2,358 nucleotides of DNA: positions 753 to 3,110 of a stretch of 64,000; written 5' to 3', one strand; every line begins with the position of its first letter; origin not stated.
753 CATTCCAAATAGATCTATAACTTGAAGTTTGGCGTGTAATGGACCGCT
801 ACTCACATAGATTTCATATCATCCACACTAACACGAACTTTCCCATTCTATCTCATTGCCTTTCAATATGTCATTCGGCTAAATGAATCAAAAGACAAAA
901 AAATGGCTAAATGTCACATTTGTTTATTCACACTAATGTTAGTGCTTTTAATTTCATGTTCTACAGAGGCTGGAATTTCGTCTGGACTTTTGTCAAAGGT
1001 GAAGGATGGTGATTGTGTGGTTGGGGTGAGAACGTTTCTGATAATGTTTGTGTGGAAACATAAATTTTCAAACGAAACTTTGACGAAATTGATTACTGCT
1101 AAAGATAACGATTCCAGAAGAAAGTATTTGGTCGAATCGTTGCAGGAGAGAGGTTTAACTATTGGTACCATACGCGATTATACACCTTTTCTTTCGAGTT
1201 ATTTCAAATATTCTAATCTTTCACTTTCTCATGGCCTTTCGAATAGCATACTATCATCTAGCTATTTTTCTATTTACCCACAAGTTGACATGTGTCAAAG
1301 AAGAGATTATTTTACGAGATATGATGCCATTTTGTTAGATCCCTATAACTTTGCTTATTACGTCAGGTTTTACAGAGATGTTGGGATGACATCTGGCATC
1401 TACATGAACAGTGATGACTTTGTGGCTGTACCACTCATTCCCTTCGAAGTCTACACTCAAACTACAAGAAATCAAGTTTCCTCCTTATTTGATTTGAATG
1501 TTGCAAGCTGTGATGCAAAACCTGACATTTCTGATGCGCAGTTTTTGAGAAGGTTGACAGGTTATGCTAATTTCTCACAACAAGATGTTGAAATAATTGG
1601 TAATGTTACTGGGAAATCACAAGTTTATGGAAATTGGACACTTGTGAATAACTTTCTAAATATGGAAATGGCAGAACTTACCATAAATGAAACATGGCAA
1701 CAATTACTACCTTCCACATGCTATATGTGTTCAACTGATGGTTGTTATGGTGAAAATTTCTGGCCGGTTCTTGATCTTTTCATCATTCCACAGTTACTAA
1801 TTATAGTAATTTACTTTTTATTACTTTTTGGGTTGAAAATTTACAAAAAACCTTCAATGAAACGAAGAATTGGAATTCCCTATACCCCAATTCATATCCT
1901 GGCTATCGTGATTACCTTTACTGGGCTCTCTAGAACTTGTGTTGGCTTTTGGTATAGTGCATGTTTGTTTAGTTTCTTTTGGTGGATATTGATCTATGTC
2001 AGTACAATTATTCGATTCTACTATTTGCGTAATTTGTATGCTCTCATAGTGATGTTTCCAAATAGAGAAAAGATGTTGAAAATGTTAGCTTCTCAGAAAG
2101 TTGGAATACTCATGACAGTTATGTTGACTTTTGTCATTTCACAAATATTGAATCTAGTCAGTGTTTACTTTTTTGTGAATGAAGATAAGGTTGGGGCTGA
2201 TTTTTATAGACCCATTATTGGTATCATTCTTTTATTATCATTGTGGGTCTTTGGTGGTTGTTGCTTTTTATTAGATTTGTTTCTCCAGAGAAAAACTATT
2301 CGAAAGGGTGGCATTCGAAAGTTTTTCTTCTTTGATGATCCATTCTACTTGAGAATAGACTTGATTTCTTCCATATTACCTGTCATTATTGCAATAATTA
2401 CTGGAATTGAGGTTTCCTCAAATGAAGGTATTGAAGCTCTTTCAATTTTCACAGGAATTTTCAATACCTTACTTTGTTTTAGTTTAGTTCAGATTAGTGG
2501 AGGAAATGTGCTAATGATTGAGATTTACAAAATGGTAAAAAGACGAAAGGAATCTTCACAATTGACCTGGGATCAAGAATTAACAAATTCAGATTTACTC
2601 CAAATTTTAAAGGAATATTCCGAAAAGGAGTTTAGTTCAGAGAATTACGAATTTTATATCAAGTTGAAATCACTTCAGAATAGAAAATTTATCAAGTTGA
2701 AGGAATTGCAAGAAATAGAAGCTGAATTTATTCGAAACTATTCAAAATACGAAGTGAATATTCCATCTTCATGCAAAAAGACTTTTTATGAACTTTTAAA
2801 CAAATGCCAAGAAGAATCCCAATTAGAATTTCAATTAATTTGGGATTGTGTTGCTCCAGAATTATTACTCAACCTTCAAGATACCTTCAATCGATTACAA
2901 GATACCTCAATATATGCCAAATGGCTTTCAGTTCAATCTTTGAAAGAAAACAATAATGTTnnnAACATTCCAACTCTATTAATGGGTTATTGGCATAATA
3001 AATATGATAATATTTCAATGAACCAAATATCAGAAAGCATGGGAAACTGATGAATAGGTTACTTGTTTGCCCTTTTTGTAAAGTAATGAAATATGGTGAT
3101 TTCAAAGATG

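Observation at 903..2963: Single-exon 7TM-RGS fusion gene: a receptor with its own GTPase-accelerating domain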

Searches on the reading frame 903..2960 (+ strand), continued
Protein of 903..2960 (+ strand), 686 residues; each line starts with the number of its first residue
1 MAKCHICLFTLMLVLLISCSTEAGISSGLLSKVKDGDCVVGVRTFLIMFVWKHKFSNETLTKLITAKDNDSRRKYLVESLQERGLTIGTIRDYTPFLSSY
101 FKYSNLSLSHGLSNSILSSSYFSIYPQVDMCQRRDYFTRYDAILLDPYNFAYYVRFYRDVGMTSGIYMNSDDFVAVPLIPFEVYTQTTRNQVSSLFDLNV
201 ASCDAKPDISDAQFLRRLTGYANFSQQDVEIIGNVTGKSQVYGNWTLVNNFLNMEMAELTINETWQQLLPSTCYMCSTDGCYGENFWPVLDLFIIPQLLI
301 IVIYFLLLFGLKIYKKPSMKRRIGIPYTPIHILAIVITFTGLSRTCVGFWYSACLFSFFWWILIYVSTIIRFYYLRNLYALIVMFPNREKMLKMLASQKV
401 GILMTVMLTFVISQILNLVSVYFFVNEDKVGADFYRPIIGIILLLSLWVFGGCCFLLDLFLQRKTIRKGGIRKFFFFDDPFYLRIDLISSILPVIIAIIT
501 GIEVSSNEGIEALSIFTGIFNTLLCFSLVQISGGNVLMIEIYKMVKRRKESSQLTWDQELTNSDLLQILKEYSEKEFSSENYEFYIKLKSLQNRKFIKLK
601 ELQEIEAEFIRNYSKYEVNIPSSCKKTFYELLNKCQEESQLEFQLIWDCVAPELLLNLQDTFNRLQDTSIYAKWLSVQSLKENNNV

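Call 88: fold_search(model_id=the predicted structure, library=viral)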
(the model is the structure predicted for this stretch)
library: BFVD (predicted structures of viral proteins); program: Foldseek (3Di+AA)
matches with E <= 10: 118; with E <= 0.001: 0
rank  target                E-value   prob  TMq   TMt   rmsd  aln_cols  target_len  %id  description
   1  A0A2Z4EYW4            6.4e-03  1.00  0.25  0.35   8.2       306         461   10  (no name in the UniProt tables at hand)
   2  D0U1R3                1.3e-02  1.00  0.23  0.40   7.9       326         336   13  Membrane protein G74 [Wood mouse herpesvirus]
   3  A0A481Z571            4.4e-02  0.84  0.19  0.24  12.3       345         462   12  Uncharacterized protein [Pithovirus LCPAC102]
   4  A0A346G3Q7            5.8e-02  1.00  0.26  0.46  12.3       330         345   12  (no name in the UniProt tables at hand)
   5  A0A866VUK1            5.8e-02  0.99  0.24  0.48   7.5       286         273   12  G protein coupled receptor 3 [Elephant endotheliotropic herpesvirus 1A]
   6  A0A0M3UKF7            6.9e-02  0.98  0.20  0.43   8.9       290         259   12  Uncharacterized protein [Mycobacterium phage Archie]
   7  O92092                7.9e-02  1.00  0.26  0.35   7.0       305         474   11  PR78 [Rat cytomegalovirus (strain Maastricht)]
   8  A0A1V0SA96            9.4e-02  1.00  0.16  0.25  21.2       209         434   18  Regulator of G protein signaling domain [Catovirus CTV1]
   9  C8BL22                9.4e-02  0.96  0.23  0.33  10.3       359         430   11  Envelope protein UL78 [Human cytomegalovirus]
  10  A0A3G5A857            1.1e-01  0.97  0.23  0.35   9.2       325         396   12  G-protein coupled receptors family 1 profile domain-containing protein [Hyperionvirus sp.]
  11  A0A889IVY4            1.1e-01  0.89  0.23  0.40  17.1       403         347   12  Uncharacterized protein [Otarine gammaherpesvirus 4]
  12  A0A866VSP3            1.1e-01  0.84  0.20  0.32  15.2       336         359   11  G protein-coupled receptor-4B [Elephant endotheliotropic herpesvirus 3A]
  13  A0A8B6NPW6            1.2e-01  0.97  0.22  0.45   8.0       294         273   13  G protein-coupled receptor 10 [Elephant endotheliotropic herpesvirus 1A]
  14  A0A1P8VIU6            1.3e-01  0.69  0.19  0.32  13.7       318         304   10  Envelope protein [Murid betaherpesvirus 3]
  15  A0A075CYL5            1.3e-01  0.95  0.22  0.39  12.7       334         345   13  Membrane protein EE34 [Elephant endotheliotropic herpesvirus 5]
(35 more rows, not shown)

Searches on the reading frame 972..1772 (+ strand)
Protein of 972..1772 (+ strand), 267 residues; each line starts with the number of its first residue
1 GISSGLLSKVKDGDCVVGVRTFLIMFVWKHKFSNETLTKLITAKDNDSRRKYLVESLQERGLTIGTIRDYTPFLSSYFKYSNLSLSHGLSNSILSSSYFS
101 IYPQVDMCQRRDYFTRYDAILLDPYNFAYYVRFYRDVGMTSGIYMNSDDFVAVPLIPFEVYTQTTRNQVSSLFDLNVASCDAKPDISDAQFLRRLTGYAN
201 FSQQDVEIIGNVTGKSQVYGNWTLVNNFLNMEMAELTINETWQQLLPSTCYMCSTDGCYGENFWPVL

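Call 60: search_solved_structures(query=A4, max_evalue=10, show_alignments=1)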
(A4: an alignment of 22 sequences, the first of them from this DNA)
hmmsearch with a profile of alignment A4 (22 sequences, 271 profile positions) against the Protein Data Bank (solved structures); distinct sequences matched with E-value up to 10: 2.
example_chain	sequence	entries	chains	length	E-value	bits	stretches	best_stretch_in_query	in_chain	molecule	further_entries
2rkv_A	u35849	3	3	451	0.47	13.2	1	9-79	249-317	Trichothecene 3-O-acetyltransferase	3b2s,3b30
2rkt_A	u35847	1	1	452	0.47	13.2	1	9-79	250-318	Trichothecene 3-O-acetyltransferase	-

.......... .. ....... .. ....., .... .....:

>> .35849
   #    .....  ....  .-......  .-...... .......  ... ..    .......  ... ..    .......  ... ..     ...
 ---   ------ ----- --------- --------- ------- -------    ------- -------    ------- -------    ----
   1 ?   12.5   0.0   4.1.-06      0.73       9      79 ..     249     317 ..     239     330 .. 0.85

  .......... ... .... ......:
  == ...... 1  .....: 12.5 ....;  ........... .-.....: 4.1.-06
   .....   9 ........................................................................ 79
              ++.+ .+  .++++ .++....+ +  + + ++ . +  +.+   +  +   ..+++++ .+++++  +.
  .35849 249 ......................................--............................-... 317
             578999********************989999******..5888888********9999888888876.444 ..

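Call 64: search_protein_families(library=pfam, alignment_id=A4, max_evalue=1)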
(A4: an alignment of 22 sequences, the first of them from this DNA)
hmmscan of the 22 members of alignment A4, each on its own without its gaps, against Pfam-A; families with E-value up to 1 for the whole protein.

A. member 1, seq(267 aa): 2 families
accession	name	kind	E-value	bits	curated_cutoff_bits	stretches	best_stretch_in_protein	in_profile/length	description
PF14252.11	DUF4347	-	0.12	12.5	24.6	1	165-235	83-149/164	Domain of unknown function (DUF4347)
PF17177.10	PPR_long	-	0.17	11.7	27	1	36-84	94-141/211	Pentacotripeptide-repeat region of PRORP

B. families by the number of members that match (of 22 scanned): 12 families
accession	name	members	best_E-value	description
PF09084.16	NMT1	1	3.5e-05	NMT1/THI5 like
PF08844.15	DUF1815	1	0.0078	Domain of unknown function (DUF1815)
PF06926.16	Rep_Org_C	1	0.021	Putative replisome organiser protein C-terminus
PF03642.18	MAP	1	0.044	MAP domain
PF16868.10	NMT1_3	1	0.061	NMT1-like family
PF06397.17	Desulfoferrod_N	1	0.064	Desulfoferrodoxin, N-terminal domain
PF14252.11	DUF4347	1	0.12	Domain of unknown function (DUF4347)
PF17177.10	PPR_long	1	0.17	Pentacotripeptide-repeat region of PRORP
PF05171.18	HemS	1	0.2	Haemin-degrading HemS.ChuX domain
PF20388.3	DUF6683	1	0.21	Family of unknown function (DUF6683)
PF08976.17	EF-hand_11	1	0.22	EF-hand domain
PF22191.2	IBR_1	1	0.76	IBR domain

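Call 90: search_protein_families(library=ncbifam, alignment_id=A4, max_evalue=1)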
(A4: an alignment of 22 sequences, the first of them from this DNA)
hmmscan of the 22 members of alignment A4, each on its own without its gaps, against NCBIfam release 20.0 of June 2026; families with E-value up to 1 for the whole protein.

A. member 1, seq(267 aa): 0 families

B. families by the number of members that match (of 22 scanned): 6 families
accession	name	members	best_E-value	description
NF007359.1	PRK09855.1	1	0.013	PTS galactosamine transporter subunit IID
NF009927.1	PRK13388.1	1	0.052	fatty-acid--CoA ligase FadD1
TIGR00319.1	desulf_FeS4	1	0.073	desulfoferrodoxin FeS4 iron-binding domain-containing protein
NF003614.0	PRK05257.3-5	1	0.11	malate:quinone oxidoreductase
NF011852.0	PRK15324.1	1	0.16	EscJ/YscJ/HrcJ family type III secretion inner membrane ring protein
TIGR02122.1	TRAP_TAXI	1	0.17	TAXI family TRAP transporter solute-binding subunit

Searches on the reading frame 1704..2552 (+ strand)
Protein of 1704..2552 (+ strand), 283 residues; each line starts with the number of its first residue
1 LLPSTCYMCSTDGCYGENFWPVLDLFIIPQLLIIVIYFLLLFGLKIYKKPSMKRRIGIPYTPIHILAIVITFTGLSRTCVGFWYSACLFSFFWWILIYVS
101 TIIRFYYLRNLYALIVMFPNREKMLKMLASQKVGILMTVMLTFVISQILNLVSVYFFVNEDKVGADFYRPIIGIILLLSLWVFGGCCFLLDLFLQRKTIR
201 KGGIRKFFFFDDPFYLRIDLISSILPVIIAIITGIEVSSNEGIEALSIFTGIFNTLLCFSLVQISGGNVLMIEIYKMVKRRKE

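Call 76: find_homologous_proteins(query=A7, max_evalue=0.01)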
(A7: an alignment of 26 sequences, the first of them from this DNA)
Query A7 (26 sequences) (283 aa, profile of the alignment): 3 proteins with E <= 0.01 among 8000 candidates.
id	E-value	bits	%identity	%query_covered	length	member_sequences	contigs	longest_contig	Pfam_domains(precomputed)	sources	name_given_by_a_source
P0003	1.6e-80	288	60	100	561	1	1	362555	PF00615.25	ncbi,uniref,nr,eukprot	ncbi:hypothetical protein NAEGRDRAFT_70688 [Naegleria gruberi]|uniref:RGS domain-containing protein 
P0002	7.5e-78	280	74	100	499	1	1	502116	-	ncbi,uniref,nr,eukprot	ncbi:RGS domain-containing protein [Naegleria gruberi]|uniref:RGS domain-containing protein n=1 Tax=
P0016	2.4e-66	242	39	76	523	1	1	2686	-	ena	-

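Call 77: search_solved_structures(query=A7, max_evalue=10)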
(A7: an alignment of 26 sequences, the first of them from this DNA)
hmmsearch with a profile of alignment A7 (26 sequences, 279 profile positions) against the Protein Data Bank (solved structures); distinct sequences matched with E-value up to 10: 1.
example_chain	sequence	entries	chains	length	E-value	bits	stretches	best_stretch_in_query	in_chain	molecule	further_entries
4lzi_A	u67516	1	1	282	2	10.9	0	29-54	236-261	Multicystatin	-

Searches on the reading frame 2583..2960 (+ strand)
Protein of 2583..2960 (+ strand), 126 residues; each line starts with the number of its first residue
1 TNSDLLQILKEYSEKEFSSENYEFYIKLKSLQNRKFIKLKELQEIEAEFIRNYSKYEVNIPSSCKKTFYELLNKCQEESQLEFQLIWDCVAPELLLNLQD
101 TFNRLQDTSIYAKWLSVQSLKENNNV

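Call 31: search_solved_structures(query=A2, max_evalue=0.001, show_alignments=2)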
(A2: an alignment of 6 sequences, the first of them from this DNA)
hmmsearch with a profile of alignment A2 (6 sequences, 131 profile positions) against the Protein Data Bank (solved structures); distinct sequences matched with E-value up to 0.001: 25.
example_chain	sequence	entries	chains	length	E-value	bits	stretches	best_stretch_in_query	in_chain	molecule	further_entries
2ihd_A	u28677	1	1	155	2.6e-06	30.7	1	9-74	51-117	Regulator of G-protein signaling 8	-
2ode_B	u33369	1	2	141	4e-06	30.1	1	9-75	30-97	Regulator of G-protein signaling 8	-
5do9_B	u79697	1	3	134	4.6e-06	29.9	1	9-74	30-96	Regulator of G-protein signaling 8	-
2crp_A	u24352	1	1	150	5.7e-06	29.6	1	8-76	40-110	Regulator of G-protein signaling 5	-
6am3_X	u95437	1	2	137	7.3e-06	29.3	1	7-76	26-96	Regulator of G-protein signaling 17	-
1zv4_X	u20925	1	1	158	1.1e-05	28.7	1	7-76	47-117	Regulator of G-protein signaling 17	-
2jm5_A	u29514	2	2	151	5.1e-05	26.5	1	10-103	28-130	Regulator of G-protein signaling 18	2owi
4gou_A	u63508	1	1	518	5.9e-05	26.4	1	2-79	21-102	EhRGS-RhoGEF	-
2dlv_A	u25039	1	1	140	6.2e-05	26.3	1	10-102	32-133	Regulator of G-protein signaling 18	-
2v4z_B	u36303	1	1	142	0.00011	25.5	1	9-78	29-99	REGULATOR OF G-PROTEIN SIGNALING 2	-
2a72_A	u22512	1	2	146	0.00016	24.9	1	10-72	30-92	Regulator of G-protein signalling 7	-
2d9j_A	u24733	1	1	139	0.00024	24.4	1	10-70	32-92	Regulator of G-protein signalling 7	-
2ik8_B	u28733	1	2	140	0.00027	24.2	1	10-68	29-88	Regulator of G-protein signaling 16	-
3c7k_B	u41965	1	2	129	0.00028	24.1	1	10-72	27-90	Regulator of G-protein signaling 16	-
4igu_A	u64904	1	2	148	0.00031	24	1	7-90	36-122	CG5036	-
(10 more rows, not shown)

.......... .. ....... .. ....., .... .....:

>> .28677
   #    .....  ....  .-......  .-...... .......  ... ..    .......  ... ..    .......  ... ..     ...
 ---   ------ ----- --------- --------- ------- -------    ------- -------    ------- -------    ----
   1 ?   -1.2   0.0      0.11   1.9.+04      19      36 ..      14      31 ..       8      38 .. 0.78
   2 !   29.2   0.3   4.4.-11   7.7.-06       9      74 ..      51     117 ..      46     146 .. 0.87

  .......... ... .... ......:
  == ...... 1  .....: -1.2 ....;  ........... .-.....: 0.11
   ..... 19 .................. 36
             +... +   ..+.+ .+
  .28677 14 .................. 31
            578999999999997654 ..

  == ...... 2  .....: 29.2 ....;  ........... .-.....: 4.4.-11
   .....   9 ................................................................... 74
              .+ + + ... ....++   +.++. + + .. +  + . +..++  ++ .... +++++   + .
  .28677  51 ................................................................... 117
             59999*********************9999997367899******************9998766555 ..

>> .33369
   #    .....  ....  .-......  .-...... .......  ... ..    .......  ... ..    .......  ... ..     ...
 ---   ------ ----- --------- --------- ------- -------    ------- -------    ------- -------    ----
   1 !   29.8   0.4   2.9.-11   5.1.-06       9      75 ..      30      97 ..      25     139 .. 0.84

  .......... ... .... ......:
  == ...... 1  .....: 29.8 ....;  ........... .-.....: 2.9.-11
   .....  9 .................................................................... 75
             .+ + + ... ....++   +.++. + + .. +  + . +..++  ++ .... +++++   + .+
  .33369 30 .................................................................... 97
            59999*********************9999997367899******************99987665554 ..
